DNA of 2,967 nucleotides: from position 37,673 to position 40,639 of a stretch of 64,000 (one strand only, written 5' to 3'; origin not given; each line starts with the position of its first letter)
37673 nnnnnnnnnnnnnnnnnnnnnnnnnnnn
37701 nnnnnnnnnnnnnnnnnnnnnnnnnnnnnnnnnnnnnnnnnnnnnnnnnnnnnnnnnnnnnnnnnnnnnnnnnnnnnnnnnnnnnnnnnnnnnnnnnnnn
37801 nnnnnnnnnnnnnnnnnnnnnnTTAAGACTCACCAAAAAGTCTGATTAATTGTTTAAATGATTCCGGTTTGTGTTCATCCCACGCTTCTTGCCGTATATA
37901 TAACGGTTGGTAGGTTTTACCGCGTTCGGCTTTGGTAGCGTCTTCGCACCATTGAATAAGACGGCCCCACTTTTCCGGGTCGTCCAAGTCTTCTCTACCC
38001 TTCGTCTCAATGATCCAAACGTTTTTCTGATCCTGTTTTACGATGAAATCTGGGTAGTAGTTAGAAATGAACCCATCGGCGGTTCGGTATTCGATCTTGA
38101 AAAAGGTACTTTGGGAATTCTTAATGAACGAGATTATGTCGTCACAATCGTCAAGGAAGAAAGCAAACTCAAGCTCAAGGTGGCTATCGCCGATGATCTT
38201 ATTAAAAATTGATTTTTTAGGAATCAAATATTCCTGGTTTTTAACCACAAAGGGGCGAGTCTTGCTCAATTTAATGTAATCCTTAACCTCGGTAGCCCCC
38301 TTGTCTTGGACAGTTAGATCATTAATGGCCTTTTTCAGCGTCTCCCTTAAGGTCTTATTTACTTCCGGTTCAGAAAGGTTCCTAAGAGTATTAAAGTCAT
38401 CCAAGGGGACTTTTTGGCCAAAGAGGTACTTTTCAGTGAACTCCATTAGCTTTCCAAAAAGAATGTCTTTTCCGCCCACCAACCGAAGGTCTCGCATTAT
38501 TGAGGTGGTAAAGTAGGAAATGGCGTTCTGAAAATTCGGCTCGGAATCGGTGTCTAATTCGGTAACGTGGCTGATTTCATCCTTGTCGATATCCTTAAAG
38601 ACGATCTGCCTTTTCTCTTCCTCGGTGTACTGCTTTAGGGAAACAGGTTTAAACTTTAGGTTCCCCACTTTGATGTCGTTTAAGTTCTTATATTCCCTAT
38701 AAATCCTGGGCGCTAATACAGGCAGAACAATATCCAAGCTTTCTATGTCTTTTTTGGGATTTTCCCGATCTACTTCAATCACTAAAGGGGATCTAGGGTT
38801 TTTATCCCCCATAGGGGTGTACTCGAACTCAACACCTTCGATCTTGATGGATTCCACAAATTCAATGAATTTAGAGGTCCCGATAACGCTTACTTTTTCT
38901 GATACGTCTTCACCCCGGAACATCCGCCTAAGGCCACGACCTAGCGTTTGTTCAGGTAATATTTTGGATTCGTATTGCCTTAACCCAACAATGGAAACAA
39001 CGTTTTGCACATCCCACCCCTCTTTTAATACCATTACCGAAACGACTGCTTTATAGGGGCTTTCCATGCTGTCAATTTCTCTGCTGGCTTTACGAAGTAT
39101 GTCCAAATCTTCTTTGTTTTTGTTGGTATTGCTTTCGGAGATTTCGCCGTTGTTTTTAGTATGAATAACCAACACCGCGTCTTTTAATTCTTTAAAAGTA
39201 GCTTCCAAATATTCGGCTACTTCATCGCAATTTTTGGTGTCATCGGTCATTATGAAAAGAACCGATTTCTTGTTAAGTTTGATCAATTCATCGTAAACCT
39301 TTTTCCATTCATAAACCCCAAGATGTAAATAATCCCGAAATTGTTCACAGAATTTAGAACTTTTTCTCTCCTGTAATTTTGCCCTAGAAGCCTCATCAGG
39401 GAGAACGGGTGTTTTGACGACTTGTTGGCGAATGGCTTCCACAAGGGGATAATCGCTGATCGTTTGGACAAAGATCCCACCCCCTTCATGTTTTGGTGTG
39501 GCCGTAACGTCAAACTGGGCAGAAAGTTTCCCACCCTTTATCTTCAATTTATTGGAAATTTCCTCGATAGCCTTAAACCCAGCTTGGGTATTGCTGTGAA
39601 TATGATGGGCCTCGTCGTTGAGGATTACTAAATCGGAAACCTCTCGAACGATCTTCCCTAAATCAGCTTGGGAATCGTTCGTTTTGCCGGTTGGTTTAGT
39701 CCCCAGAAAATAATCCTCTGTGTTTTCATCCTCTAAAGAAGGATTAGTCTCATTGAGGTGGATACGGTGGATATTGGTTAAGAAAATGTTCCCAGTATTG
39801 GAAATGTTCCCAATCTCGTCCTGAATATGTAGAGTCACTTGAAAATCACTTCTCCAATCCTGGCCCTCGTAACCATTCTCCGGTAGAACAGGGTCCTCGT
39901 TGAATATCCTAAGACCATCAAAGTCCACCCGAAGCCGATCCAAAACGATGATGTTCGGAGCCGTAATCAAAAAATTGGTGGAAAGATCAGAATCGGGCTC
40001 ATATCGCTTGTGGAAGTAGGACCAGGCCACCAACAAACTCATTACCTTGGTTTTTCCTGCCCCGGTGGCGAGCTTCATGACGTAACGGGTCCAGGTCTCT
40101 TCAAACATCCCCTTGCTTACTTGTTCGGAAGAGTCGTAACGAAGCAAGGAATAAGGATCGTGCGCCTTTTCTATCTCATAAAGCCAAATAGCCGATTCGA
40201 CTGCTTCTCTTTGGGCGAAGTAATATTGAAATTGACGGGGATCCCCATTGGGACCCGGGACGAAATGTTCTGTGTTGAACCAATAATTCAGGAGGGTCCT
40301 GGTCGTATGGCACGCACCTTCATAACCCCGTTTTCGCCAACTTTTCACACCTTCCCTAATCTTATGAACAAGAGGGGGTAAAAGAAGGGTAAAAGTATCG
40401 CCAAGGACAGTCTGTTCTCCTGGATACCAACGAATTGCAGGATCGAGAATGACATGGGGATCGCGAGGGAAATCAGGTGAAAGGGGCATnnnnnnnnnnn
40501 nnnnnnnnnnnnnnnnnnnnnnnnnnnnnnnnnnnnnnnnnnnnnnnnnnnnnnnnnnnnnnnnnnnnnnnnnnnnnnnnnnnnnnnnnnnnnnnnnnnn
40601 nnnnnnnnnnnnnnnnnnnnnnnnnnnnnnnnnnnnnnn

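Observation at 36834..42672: Type III restriction-modification operon with a translationally coupled third gene encoding a PHP-phosphoesterase / SMC-like ABC-ATPase, inactivated by an IS remnant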

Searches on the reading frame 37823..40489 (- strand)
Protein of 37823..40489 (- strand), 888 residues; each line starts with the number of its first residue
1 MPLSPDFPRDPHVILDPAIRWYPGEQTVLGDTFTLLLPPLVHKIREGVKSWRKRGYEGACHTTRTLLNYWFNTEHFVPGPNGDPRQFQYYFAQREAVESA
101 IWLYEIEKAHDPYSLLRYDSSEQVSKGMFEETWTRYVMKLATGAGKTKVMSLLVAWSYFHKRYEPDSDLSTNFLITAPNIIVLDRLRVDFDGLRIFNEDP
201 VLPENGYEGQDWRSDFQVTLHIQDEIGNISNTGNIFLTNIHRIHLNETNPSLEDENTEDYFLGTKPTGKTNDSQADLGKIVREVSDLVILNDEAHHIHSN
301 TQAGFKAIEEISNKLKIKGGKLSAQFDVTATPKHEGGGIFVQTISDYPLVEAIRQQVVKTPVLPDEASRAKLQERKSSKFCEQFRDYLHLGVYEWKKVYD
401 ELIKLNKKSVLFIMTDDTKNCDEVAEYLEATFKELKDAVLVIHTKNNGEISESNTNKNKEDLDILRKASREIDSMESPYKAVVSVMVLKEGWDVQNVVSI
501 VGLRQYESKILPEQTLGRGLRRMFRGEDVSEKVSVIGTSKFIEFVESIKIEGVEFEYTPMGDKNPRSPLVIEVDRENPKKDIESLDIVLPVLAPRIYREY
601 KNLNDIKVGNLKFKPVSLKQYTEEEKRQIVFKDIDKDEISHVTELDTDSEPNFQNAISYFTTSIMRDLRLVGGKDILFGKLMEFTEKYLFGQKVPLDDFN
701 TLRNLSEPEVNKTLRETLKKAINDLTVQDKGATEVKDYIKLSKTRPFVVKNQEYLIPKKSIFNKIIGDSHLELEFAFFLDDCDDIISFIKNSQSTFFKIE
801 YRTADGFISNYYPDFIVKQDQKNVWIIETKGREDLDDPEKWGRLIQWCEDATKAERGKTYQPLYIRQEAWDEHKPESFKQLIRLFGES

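Call 4: search_protein_families(library=pfam, proteins=[window:37823-40489:-], max_evalue=0.01)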
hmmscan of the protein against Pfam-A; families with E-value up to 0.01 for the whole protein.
window:37823-40489:- (888 aa): 2 families
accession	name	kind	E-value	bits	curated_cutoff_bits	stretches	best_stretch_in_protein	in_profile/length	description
PF04851.21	ResIII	-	2.3e-14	54.1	22.5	1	93-333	8-163/164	Type III restriction enzyme, res subunit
PF19778.5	RE_endonuc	-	0.00023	21.4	23.4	1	758-837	1-78/108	Endonuclease domain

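Call 5: search_protein_families(library=padloc, proteins=[window:37823-40489:-], max_evalue=0.01)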
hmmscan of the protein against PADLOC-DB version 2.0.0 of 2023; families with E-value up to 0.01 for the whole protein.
window:37823-40489:- (888 aa): 3 families
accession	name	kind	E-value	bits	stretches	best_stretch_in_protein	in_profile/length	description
PDLC03648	REase_III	-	3.1e-21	73.2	2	269-546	112-381/871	Type III restriction enzyme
PDLC03647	REase_III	-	4.9e-10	36.2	1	451-549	479-583/989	Type III restriction enzyme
PDLC03649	REase_III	-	6.9e-08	28.8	1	396-521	421-537/973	Type III restriction enzyme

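Call 6: search_protein_families(library=ncbifam, proteins=[window:37823-40489:-], max_evalue=0.01)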
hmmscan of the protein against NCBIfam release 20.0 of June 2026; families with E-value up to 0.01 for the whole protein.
window:37823-40489:- (888 aa): 4 families
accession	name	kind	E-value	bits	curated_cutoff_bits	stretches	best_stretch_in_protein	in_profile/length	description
NF046055.1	restr_BPTD_3080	equivalog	2.5e-86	290.5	800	2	39-381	69-406/970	BPTD_3080 family restriction endonuclease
NF008521.0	PRK11448.1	equivalog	3.3e-05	22.1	729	1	406-522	698-800/1123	type I restriction-modification system endonuclease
NF012027.0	PRK15483.1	equivalog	6e-05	21.1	564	1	397-521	417-544/986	type III restriction-modification system endonuclease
NF053632.1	heli_RadD_YejH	equivalog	0.0011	17.3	720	0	478-523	298-343/573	DNA repair helicase RadD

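Call 23: list_cluster_members(proteins=[P0001, window:37826-40489:-])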
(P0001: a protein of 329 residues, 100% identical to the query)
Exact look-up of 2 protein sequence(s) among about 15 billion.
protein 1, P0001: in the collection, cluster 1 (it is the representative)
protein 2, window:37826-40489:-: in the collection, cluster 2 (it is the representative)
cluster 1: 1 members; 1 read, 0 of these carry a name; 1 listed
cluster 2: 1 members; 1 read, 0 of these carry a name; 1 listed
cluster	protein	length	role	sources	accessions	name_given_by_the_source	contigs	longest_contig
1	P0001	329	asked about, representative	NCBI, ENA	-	-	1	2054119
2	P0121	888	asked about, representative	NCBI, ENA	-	-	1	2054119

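Call 43: find_related_loci(query=A4, collection=metagenome_contigs, flank=10000)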
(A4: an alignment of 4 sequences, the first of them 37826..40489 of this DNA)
Query A4 (888 aa) in metagenome_contigs; peptide patterns used: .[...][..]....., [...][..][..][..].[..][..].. (x = any residue, [..] = any of these).
600 stretches matched a pattern (row limit reached: there are more); 552 encode a relative of the query (tblastn E <= 1e-3); the best 80 are kept; 80 distinct loci.
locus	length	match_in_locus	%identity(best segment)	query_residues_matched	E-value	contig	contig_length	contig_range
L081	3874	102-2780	62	1-887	0e+0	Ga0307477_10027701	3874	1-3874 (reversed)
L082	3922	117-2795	61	1-887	0e+0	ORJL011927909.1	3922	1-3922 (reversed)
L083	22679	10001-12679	61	1-885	0e+0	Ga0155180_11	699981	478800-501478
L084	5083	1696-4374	61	1-885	0e+0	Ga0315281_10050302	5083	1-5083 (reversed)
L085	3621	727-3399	61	1-885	0e+0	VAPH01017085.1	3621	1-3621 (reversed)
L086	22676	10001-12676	60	1-886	0e+0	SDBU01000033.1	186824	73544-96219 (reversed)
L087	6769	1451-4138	59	1-888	0e+0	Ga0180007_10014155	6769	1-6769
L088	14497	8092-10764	60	1-885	0e+0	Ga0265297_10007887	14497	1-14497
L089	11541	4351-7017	60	1-886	0e+0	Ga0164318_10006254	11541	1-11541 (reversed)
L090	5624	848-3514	59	1-885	0e+0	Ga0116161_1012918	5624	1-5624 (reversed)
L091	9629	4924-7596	59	1-887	0e+0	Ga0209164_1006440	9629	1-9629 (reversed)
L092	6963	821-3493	58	1-887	0e+0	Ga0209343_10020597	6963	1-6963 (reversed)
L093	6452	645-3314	60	1-885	0e+0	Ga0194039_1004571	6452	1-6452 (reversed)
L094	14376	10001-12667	60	1-885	0e+0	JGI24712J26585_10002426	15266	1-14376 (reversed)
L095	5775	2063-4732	59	1-887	0e+0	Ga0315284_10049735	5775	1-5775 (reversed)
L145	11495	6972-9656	56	1-886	0e+0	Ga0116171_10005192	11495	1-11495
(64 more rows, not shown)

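Call 50: search_protein_families(library=pfam, alignment_id=A5, max_evalue=0.0001)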
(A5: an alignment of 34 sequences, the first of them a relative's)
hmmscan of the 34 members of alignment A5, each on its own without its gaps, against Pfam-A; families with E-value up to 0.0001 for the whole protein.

A. member 1, L083:9380-9994:+ (204 aa): 0 families

B. families by the number of members that match (of 34 scanned): 19 families
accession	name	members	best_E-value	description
PF04383.19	KilA-N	5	9e-24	KilA-N domain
PF04326.19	SLFN_AlbA_2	3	2.2e-20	Schlafen, AlbA_2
PF13749.12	HATPase_c_4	3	1.3e-19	Putative ATP-dependent DNA helicase recG C-terminal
PF01936.24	NYN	3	4e-19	NYN domain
PF02498.22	Bro-N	3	3.5e-10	BRO family, N-terminal domain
PF01934.22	HepT-like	2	3.7e-18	Ribonuclease HepT-like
PF12686.12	DUF3800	2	5.8e-18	Protein of unknown function (DUF3800)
PF13366.12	PDDEXK_3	1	4.7e-40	PD-(D/E)XK nuclease superfamily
PF01541.30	GIY-YIG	1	8.3e-18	GIY-YIG catalytic domain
PF02661.23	Fic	1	3.6e-14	Fic/DOC family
PF01935.23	DUF87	1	1.8e-13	Helicase HerA, central domain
PF13289.12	SIR2_2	1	8.6e-12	SIR2-like domain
PF13304.12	AAA_21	1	8.1e-11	AAA domain, putative AbiEii toxin, Type IV TA system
PF02463.25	SMC_N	1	1.1e-10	RecF/RecN/SMC N terminal domain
PF01850.27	PIN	1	3e-08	PIN domain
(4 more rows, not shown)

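Call 51: search_protein_families(library=pfam, alignment_id=A6, max_evalue=0.0001)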
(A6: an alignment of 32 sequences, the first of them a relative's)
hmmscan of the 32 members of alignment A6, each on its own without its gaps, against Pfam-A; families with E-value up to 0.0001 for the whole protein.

A. member 1, L083:12657-14414:+ (585 aa): 7 families
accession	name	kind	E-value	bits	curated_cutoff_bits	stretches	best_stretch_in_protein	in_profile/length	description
PF05970.20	PIF1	-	2.4e-27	96.4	25.9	1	62-246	22-216/223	PIF1-like helicase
PF13604.12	AAA_30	-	1.1e-13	51.7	27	1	57-248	13-174/191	AAA domain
PF13245.12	AAA_19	-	3.4e-11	43.9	25.1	1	63-188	12-133/134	AAA domain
PF02689.20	Herpes_Helicase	-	1.3e-08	33.8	27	1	394-453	723-783/808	Helicase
PF13401.12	AAA_22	-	8.5e-08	33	27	1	61-183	4-125/130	AAA domain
PF01443.25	Viral_helicase1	-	4.2e-06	27.2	21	0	66-117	2-37/228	Viral superfamily 1 RNA helicase core domain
PF18335.7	SH3_13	-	6e-05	23.2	41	0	319-355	25-63/65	ATP-dependent RecD-like DNA helicase SH3 domain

B. families by the number of members that match (of 32 scanned): 56 families (the first 25 are shown)
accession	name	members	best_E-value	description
PF13304.12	AAA_21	3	7e-19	AAA domain, putative AbiEii toxin, Type IV TA system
PF13476.12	AAA_23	3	8.3e-09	AAA domain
PF13175.12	AAA_15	2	1.7e-36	AAA ATPase domain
PF20469.4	OLD-like_TOPRIM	2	5.6e-17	Overcoming lysogenization defect protein-like, TOPRIM domain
PF11398.14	DUF2813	2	1.1e-16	Protein of unknown function (DUF2813)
PF01875.22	Memo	1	2.6e-60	Memo-like protein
PF13426.13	PAS_9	1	5.8e-53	PAS domain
PF00989.32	PAS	1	7.7e-47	PAS fold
PF00817.25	IMS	1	2e-45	impB/mucB/samB family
PF08448.16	PAS_4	1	2.5e-43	PAS fold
PF06071.19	YchF-GTPase_C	1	2.6e-37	Protein of unknown function (DUF933)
PF19952.5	DUF6414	1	5.7e-37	Domain of unknown function (DUF6414)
PF08447.18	PAS_3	1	3.7e-36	PAS fold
PF13188.13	PAS_8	1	5.8e-32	PAS domain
PF02518.31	HATPase_c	1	4.1e-28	Histidine kinase-, DNA gyrase B-, and HSP90-like ATPase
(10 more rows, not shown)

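Call 54: search_solved_structures(query=window:37826-40489:-, max_evalue=0.01)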
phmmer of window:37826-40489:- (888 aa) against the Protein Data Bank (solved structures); distinct sequences matched with E-value up to 0.01: 0.

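Call 57: search_protein_families(library=padloc, proteins=[L089:7026-9842:+, L089:3650-4339:+, L145:5419-6858:+], max_evalue=0.001)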
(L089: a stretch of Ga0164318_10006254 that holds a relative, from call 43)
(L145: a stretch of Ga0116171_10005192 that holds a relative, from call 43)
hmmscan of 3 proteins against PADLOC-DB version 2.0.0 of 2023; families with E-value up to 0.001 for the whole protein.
L089:7026-9842:+ (938 aa): 9 families
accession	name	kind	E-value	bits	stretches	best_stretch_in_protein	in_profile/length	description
PDLC02208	Ppl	-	1.6e-28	97.3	2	816-933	771-890/894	-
PDLC04140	mad8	-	1.1e-09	36.3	1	696-929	85-287/314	mads_8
PDLC03865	LmuB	-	8.3e-08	28.9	2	446-698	199-463/1007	-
PDLC00098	GajA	-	3.3e-07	27.4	0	843-887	292-334/534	AAA ATPase domain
PDLC03878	NsnB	-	1.4e-06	26.3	1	816-884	211-281/345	-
PDLC04213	HEC-02A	-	4.3e-06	24.5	1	802-883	190-275/337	-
PDLC02980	AriA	-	4.5e-06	24.8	1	810-883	226-302/304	-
PDLC03859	LmuB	-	2.4e-05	21.8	1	452-715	269-498/611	-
PDLC00278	PtuA1|PtuA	-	0.0002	18.8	1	351-587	16-228/436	AAA ATPase domain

L089:3650-4339:+ (229 aa): 0 families

L145:5419-6858:+ (479 aa): 3 families
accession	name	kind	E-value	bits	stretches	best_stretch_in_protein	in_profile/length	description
PDLC02402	Aga_SIR2-PNTD1-PNTD2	-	1.1e-09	35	1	180-336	333-482/876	Class I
PDLC05032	PDC-S50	-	1.4e-09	35.6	1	1-70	1-67/387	-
PDLC02418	Aga_SIR2-Kinase-PNTD1-PNTD2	-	2.7e-05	20.5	1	269-336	291-360/756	Class I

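Call 68: search_protein_families(library=ncbifam, proteins=[L089:7026-9842:+, L089:3650-4339:+], max_evalue=0.00001)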
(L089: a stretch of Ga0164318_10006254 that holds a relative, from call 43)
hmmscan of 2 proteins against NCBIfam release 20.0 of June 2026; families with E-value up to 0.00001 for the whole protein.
L089:7026-9842:+ (938 aa): 4 families
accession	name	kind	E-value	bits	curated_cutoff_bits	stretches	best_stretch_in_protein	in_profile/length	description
NF045780.1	TrlF_fam_ATP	equivalog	2.9e-141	473.1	350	1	9-936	1-944/944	TrlF family AAA-like ATPase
NF045781.1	Spaf1101_AAA_ATP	equivalog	9.5e-36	123.5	475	2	548-936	419-833/836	Spaf_1101 family AAA-like ATPase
NF042955.1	Ppl_antiphage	equivalog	3.1e-35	121.4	1000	2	813-932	758-879/882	anti-phage protein Ppl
TIGR03608.1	L_ocin_972_ABC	subfamily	4.3e-06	26.3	254.85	0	815-884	128-197/206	putative bacteriocin export ABC transporter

L089:3650-4339:+ (229 aa): 0 families
